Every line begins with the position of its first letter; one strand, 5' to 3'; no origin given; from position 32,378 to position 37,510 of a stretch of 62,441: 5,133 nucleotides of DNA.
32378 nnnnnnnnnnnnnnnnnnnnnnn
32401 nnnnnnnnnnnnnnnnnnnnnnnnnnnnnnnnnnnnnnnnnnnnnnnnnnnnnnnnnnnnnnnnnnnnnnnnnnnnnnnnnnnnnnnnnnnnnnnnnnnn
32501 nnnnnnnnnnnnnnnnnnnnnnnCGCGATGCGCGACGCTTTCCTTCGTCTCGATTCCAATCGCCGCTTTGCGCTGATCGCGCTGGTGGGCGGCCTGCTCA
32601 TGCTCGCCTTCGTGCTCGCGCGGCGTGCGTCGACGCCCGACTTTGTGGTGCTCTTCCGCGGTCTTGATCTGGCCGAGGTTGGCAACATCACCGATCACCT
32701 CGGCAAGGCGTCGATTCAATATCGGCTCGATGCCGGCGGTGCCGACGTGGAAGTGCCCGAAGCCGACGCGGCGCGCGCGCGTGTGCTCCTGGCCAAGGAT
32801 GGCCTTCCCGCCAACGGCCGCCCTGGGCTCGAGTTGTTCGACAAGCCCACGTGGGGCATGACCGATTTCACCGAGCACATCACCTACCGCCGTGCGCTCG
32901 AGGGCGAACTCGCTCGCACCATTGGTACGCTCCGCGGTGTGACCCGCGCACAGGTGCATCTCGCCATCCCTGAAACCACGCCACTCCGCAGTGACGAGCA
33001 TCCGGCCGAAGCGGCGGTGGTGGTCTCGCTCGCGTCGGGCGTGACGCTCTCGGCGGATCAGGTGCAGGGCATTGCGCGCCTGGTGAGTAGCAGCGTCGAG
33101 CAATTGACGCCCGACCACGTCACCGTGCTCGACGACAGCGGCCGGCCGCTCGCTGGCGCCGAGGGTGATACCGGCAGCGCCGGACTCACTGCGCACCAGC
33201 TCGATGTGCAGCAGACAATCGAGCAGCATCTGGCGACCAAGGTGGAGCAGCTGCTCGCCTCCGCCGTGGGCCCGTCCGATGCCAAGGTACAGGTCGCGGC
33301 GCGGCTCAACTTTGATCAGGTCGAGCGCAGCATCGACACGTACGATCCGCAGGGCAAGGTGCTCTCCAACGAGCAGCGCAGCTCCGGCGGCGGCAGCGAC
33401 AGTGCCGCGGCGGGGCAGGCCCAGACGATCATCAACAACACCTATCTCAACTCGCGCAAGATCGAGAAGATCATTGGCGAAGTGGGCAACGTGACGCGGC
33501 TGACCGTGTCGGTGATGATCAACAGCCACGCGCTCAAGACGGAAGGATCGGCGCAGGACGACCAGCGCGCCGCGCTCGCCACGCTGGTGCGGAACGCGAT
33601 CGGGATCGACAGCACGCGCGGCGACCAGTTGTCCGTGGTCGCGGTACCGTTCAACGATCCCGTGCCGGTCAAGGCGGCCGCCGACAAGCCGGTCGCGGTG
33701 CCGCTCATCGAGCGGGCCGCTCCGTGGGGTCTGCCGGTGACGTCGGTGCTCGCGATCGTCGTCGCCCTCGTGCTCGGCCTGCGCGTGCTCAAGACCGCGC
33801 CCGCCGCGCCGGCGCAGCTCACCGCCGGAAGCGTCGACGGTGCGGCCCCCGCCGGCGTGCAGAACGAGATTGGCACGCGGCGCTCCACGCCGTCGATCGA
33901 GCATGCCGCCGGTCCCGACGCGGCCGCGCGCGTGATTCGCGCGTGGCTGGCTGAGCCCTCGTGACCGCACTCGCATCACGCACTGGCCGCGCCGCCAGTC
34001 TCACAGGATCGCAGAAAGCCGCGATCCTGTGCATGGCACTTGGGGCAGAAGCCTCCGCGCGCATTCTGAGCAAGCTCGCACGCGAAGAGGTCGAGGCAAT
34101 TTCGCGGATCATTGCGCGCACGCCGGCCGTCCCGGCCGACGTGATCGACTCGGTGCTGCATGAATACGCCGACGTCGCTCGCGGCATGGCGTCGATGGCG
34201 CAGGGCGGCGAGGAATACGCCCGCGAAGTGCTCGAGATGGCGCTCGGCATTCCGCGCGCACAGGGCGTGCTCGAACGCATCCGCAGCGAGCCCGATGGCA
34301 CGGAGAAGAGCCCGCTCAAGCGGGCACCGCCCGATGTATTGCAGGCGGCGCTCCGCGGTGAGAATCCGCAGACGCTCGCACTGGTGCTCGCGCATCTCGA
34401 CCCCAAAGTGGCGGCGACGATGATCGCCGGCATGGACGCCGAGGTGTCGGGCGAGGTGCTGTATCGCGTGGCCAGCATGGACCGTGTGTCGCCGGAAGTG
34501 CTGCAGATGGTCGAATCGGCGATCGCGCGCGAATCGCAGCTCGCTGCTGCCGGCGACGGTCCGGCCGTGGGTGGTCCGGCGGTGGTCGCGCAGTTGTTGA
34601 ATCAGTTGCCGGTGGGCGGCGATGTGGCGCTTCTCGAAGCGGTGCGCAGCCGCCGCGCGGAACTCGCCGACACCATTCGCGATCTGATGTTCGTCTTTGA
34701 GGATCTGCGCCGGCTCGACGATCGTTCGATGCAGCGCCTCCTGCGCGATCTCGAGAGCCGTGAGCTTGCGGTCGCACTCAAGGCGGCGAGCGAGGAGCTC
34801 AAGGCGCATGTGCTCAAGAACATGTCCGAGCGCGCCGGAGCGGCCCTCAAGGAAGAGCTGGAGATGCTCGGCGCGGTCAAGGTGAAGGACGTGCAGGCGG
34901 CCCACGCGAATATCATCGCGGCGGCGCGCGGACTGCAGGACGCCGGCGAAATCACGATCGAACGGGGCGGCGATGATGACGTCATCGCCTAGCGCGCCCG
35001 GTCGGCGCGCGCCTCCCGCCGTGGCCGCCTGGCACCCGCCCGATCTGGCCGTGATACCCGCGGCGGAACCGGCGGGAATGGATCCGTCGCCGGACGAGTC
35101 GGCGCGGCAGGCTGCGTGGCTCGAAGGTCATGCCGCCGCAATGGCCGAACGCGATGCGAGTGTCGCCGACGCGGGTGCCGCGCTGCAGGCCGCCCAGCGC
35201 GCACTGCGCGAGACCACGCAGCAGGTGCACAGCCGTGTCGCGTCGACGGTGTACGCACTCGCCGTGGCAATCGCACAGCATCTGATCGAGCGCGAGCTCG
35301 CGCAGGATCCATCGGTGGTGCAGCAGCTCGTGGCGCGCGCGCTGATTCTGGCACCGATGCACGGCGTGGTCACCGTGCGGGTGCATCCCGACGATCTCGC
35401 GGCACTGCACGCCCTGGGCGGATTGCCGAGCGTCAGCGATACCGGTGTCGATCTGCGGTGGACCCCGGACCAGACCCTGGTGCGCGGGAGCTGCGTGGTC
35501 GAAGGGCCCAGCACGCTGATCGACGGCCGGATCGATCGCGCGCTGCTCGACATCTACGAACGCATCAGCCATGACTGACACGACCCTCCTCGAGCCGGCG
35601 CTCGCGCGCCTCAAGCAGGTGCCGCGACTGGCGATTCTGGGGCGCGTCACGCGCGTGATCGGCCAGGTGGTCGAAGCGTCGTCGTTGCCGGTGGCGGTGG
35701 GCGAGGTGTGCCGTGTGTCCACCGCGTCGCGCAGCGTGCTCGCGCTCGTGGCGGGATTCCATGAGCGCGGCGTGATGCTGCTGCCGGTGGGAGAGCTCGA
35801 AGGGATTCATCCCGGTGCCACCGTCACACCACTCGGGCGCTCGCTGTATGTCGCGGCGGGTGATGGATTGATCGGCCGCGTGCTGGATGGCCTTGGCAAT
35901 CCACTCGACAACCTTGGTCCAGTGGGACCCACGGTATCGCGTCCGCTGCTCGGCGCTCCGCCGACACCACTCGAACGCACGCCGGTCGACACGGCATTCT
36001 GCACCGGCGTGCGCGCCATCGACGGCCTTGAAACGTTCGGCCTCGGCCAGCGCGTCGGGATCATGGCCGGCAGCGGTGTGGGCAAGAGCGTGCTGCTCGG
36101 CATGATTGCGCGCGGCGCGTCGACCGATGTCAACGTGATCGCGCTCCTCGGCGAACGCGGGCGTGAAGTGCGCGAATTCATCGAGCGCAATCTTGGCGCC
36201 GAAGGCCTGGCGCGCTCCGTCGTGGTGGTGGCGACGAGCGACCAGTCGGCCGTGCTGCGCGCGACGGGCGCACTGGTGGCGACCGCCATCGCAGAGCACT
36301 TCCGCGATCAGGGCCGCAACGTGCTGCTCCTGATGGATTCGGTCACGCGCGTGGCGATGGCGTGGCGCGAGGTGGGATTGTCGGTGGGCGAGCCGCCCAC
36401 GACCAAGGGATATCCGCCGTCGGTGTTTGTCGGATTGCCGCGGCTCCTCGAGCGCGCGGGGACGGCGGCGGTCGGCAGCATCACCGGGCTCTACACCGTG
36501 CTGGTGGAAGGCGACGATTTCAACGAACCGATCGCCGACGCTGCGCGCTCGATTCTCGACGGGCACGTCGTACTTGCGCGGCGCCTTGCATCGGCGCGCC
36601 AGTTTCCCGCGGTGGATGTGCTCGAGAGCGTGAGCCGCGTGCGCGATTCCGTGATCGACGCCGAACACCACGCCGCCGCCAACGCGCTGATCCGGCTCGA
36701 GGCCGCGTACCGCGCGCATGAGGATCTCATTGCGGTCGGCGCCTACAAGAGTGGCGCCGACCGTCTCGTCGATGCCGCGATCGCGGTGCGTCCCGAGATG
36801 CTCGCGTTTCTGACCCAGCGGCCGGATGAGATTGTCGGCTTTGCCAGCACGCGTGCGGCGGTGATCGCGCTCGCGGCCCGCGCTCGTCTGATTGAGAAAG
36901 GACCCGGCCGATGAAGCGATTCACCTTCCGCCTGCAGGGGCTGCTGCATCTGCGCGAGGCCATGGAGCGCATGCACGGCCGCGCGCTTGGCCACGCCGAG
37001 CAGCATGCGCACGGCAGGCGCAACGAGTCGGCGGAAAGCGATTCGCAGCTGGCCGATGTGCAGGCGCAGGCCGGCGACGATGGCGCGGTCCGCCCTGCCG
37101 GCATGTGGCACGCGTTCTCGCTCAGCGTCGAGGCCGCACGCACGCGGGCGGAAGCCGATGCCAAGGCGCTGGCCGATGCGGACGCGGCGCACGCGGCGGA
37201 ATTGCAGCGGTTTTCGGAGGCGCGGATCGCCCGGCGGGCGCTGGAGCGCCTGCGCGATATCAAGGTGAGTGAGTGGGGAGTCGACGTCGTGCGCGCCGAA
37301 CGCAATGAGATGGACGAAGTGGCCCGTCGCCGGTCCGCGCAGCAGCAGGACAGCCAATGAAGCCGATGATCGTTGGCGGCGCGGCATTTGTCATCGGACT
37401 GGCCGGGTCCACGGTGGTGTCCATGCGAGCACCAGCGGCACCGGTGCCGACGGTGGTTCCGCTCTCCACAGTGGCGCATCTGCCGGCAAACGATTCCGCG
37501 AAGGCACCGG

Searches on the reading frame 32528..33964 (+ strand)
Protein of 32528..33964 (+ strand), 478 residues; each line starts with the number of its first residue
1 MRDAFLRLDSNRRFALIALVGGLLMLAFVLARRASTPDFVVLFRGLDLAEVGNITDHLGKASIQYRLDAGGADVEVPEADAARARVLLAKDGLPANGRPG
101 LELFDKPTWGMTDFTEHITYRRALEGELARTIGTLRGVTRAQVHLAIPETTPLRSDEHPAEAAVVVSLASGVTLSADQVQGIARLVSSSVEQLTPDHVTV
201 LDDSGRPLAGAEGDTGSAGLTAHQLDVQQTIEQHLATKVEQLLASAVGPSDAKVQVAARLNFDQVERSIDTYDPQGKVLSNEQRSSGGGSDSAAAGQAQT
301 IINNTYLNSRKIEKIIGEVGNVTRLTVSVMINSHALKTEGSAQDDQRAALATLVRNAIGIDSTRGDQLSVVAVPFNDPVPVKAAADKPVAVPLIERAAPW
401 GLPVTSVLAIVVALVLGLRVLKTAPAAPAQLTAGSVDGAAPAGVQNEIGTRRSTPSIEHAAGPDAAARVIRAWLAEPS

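Call 70: search_protein_families(library=pfam, proteins=[window:32528-33964:+], max_evalue=0.00001)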
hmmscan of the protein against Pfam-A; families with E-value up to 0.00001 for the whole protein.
window:32528-33964:+ (478 aa): 2 families
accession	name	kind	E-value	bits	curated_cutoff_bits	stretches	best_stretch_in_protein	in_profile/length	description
PF01514.23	YscJ_FliF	-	3.6e-57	193.6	24.4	1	35-208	2-177/179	Secretory protein of YscJ/FliF family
PF08345.17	YscJ_FliF_C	-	2.7e-24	86.7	23.8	1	243-375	1-147/147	Flagellar M-ring protein C-terminal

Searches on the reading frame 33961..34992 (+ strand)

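Call 70: search_protein_families(library=pfam, proteins=[window:33961-34992:+], max_evalue=0.00001)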
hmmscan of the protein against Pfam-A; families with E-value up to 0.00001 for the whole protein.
window:33961-34992:+ (343 aa): 4 families
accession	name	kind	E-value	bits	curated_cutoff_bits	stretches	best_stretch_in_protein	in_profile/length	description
PF01706.21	FliG_C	-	1.2e-38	132.2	23.3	1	227-333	2-108/108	FliG C-terminal domain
PF14842.11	FliG_N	-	1e-33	116.5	25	1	14-110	2-98/104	FliG N-terminal domain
PF14841.11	FliG_M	-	4.6e-22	78.5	25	1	125-192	2-69/76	FliG middle domain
PF03448.22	MgtE_N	-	2.2e-07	31.8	25.9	0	248-306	9-67/102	MgtE intracellular N domain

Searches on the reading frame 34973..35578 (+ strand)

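Call 70: search_protein_families(library=pfam, proteins=[window:34973-35578:+], max_evalue=0.00001)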
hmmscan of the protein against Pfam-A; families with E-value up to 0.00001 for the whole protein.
window:34973-35578:+ (201 aa): 1 family
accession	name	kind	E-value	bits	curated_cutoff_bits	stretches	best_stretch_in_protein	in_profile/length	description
PF02108.21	FliH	-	2.6e-17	63.4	24.1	1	69-188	5-122/128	Flagellar assembly protein FliH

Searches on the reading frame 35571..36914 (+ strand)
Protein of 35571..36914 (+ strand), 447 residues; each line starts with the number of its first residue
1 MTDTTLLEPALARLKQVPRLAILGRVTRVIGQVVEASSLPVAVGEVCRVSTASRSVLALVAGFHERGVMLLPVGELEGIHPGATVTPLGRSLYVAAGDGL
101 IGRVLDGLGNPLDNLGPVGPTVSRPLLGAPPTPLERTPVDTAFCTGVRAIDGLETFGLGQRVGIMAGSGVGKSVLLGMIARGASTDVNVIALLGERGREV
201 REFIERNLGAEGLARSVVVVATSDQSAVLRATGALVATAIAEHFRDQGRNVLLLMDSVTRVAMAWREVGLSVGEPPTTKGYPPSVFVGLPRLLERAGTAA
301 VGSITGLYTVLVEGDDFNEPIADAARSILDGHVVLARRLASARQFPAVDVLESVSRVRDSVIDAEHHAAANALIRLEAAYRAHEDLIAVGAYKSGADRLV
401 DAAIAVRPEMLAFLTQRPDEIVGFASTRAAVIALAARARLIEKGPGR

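Call 70: search_protein_families(library=pfam, proteins=[window:35571-36914:+], max_evalue=0.00001)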
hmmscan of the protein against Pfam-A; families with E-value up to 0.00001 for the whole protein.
window:35571-36914:+ (447 aa): 3 families
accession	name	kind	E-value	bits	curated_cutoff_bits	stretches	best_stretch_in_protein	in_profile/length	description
PF00006.31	ATP-synt_ab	-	7.8e-84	281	29.5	1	146-355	1-213/213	ATP synthase alpha/beta family, nucleotide-binding domain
PF18269.6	T3SS_ATPase_C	-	5.9e-20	71.3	22.7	1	363-430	2-69/72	T3SS EscN ATPase C-terminal domain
PF02874.29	ATP-synt_ab_N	-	6.7e-06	27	20.9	1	26-89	1-69/69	ATP synthase alpha/beta family, beta-barrel domain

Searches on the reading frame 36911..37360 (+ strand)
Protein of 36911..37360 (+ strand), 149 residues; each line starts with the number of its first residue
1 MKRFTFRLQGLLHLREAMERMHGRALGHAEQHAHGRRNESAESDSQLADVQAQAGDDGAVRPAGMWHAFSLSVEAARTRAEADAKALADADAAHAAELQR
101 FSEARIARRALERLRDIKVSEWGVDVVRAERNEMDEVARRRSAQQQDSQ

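Call 70: search_protein_families(library=pfam, proteins=[window:36911-37360:+], max_evalue=0.00001)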
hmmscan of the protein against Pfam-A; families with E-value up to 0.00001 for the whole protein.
window:36911-37360:+ (149 aa): 1 family
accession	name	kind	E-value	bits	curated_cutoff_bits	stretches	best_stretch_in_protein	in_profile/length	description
PF02050.21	FliJ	-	4.6e-08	33.8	28.4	1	24-141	5-122/123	Flagellar FliJ protein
